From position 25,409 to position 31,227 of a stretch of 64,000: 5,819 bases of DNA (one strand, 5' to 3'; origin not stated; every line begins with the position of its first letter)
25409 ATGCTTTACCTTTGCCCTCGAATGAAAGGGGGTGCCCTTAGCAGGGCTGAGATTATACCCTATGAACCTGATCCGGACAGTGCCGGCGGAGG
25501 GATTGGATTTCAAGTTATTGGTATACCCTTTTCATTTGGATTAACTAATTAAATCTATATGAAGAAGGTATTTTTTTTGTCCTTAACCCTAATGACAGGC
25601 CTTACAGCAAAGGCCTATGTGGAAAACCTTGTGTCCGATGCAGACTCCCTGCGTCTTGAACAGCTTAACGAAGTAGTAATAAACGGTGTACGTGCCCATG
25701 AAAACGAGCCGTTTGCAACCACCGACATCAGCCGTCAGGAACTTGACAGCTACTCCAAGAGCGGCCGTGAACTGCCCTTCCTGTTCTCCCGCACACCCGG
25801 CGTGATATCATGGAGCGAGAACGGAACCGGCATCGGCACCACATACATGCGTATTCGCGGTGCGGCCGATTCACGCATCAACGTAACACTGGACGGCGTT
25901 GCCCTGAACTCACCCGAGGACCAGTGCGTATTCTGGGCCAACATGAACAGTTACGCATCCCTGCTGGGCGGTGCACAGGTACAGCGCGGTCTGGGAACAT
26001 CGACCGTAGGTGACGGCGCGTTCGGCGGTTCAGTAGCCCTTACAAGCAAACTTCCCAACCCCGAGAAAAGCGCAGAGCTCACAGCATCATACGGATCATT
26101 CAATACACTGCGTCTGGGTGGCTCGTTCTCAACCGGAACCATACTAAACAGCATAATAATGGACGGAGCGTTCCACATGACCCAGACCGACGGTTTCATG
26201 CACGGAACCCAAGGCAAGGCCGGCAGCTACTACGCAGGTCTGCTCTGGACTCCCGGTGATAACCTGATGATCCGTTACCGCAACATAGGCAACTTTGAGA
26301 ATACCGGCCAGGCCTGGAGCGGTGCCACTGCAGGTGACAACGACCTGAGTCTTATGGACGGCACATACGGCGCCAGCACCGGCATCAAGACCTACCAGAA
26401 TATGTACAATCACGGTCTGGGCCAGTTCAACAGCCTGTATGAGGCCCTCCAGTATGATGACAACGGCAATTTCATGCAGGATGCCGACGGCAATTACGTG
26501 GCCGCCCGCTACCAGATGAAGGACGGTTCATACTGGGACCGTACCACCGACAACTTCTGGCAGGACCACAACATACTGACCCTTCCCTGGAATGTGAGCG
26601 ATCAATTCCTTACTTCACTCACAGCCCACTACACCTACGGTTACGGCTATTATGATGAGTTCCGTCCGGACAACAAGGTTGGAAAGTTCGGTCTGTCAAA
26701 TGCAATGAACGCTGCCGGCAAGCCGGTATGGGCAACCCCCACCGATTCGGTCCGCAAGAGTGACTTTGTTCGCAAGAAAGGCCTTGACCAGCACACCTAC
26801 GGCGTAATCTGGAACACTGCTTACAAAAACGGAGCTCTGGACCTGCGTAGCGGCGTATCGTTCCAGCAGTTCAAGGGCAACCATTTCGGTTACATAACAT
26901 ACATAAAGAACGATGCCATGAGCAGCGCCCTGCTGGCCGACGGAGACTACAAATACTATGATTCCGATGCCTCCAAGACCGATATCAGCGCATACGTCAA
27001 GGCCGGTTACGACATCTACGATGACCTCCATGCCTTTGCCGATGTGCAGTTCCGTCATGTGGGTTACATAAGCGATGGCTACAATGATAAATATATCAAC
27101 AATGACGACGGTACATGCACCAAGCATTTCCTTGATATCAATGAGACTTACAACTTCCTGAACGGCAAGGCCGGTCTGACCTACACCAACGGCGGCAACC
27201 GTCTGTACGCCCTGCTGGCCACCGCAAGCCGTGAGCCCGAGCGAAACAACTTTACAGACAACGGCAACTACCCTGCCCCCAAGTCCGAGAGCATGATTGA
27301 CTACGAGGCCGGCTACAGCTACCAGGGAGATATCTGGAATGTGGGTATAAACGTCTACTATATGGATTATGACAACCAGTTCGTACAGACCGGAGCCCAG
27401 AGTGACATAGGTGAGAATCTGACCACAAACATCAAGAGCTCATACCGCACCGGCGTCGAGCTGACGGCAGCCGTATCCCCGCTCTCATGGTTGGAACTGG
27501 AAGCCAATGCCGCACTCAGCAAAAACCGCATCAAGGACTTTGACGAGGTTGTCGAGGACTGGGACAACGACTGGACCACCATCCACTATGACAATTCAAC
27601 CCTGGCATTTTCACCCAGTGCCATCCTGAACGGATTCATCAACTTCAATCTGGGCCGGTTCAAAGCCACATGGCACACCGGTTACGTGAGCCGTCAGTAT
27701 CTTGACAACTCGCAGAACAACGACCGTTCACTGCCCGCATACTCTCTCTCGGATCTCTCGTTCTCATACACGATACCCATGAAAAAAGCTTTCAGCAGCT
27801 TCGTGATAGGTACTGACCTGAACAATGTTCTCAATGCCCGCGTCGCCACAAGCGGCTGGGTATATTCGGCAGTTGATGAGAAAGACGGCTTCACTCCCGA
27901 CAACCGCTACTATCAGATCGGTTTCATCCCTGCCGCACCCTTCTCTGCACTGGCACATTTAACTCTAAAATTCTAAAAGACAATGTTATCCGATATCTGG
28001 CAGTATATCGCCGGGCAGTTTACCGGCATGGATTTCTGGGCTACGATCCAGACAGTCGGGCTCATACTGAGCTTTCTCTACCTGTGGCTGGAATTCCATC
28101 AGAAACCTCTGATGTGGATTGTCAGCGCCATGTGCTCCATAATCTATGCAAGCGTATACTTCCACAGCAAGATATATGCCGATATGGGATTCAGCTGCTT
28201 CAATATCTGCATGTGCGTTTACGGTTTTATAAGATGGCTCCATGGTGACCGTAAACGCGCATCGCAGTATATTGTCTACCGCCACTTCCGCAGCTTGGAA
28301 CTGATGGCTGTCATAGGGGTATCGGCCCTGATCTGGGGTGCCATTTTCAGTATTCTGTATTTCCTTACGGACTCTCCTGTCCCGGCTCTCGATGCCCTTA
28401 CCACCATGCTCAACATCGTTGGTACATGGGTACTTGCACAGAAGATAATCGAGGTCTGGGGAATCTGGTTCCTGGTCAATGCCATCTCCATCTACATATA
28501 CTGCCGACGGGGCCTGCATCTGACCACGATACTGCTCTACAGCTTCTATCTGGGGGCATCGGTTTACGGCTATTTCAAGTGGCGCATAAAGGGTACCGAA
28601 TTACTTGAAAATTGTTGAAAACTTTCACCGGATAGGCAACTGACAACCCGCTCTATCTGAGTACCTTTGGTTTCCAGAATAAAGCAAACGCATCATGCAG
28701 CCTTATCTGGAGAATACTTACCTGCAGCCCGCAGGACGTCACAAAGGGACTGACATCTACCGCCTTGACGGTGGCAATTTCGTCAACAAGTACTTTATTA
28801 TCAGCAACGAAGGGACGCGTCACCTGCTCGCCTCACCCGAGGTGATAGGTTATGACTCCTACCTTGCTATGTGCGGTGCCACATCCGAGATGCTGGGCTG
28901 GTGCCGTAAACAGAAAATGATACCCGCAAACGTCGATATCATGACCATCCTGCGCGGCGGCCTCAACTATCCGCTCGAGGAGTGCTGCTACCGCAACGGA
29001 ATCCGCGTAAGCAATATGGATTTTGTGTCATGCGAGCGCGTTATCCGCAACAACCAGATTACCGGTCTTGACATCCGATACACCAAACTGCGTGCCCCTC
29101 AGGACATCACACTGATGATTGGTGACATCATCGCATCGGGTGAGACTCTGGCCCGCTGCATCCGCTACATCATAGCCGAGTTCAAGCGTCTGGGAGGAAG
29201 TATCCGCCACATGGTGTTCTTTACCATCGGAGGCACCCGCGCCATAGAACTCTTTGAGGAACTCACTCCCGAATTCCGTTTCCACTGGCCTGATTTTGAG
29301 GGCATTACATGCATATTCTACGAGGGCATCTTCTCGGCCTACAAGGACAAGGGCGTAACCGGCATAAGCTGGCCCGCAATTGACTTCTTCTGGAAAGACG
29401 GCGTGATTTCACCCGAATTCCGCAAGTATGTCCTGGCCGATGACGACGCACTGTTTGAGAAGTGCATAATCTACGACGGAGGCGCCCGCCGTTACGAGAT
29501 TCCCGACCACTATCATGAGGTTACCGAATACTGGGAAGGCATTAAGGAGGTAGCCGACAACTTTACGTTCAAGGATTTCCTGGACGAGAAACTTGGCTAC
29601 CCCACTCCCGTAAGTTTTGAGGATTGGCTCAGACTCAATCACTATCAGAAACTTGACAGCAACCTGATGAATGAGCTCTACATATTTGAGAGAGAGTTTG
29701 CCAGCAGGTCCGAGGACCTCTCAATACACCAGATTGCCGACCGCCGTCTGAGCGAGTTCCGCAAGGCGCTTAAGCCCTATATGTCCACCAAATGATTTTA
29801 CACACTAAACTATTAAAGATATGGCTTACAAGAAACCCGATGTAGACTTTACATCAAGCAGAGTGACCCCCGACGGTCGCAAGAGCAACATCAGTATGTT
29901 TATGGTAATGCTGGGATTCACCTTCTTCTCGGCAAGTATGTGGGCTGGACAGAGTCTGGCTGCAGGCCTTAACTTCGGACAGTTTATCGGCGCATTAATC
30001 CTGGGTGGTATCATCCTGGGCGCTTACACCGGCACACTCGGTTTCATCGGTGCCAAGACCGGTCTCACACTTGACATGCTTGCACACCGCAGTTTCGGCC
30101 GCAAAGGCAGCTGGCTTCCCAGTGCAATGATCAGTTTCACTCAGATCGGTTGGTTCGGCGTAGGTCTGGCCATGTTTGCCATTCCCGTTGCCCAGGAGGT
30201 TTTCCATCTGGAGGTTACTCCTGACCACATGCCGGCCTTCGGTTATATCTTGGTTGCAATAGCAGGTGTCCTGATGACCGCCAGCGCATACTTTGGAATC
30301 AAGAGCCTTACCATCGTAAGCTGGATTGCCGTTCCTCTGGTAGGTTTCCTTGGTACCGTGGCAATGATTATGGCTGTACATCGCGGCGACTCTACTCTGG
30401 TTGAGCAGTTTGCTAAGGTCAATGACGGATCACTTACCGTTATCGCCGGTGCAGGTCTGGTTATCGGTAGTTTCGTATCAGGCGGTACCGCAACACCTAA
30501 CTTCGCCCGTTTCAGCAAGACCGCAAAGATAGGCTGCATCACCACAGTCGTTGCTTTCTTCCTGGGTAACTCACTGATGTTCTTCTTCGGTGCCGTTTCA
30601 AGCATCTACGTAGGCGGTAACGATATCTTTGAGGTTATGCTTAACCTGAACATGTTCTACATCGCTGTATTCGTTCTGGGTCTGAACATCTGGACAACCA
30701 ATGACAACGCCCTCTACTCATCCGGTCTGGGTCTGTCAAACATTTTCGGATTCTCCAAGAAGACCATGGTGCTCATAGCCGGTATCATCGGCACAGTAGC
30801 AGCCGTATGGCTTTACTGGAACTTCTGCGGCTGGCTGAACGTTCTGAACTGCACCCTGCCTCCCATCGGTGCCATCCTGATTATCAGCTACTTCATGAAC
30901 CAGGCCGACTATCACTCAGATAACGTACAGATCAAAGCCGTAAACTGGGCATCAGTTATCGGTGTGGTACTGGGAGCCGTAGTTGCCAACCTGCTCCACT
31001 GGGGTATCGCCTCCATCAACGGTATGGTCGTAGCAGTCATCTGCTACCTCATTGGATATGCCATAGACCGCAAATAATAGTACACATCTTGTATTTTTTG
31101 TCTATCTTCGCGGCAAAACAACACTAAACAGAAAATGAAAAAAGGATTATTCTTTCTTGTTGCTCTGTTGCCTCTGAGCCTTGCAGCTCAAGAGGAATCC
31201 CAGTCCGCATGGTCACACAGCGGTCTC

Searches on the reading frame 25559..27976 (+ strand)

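Call 47: search_protein_families(library=pfam, proteins=[window:25559-27976:+], max_evalue=0.00001)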
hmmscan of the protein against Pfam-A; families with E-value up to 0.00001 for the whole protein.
window:25559-27976:+ (805 aa): 2 families
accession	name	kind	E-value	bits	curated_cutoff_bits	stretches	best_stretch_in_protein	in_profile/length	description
PF00593.30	TonB_dep_Rec_b-barrel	-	1.2e-15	58.8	27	1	289-744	14-426/436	TonB dependent receptor-like, beta-barrel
PF07715.20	Plug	-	8.4e-10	39.6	23.9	1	49-157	4-106/107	TonB-dependent Receptor Plug Domain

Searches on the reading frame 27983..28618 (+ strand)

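Call 48: search_protein_families(library=pfam, proteins=[window:27983-28618:+], max_evalue=0.00001)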
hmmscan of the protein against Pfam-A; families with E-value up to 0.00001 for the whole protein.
window:27983-28618:+ (211 aa): 1 family
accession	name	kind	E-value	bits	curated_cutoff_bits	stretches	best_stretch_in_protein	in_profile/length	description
PF04973.17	NMN_transporter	-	1.1e-38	133.4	27.3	1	22-201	3-174/175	Nicotinamide mononucleotide transporter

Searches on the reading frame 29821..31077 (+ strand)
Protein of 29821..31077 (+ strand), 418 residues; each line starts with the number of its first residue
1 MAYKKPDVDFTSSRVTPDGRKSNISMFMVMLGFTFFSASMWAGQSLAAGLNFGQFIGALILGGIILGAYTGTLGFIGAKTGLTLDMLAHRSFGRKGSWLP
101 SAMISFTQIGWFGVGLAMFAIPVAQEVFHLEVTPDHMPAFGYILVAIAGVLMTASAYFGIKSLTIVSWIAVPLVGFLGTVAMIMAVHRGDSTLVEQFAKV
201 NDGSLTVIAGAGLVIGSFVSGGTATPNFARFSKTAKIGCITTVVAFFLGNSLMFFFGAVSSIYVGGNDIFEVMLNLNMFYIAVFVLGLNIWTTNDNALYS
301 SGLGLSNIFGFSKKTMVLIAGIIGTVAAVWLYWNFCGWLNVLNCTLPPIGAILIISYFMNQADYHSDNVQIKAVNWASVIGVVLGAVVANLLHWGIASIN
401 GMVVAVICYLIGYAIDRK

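Call 14: search_protein_families(library=pfam, proteins=[window:29821-31077:+], max_evalue=0.0001)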
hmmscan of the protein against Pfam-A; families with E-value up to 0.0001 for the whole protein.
window:29821-31077:+ (418 aa): 1 family
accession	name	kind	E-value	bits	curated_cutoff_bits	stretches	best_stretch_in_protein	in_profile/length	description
PF02133.21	Transp_cyt_pur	-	4.5e-37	128.3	23.5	1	15-404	2-428/440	Permease for cytosine/purines, uracil, thiamine, allantoin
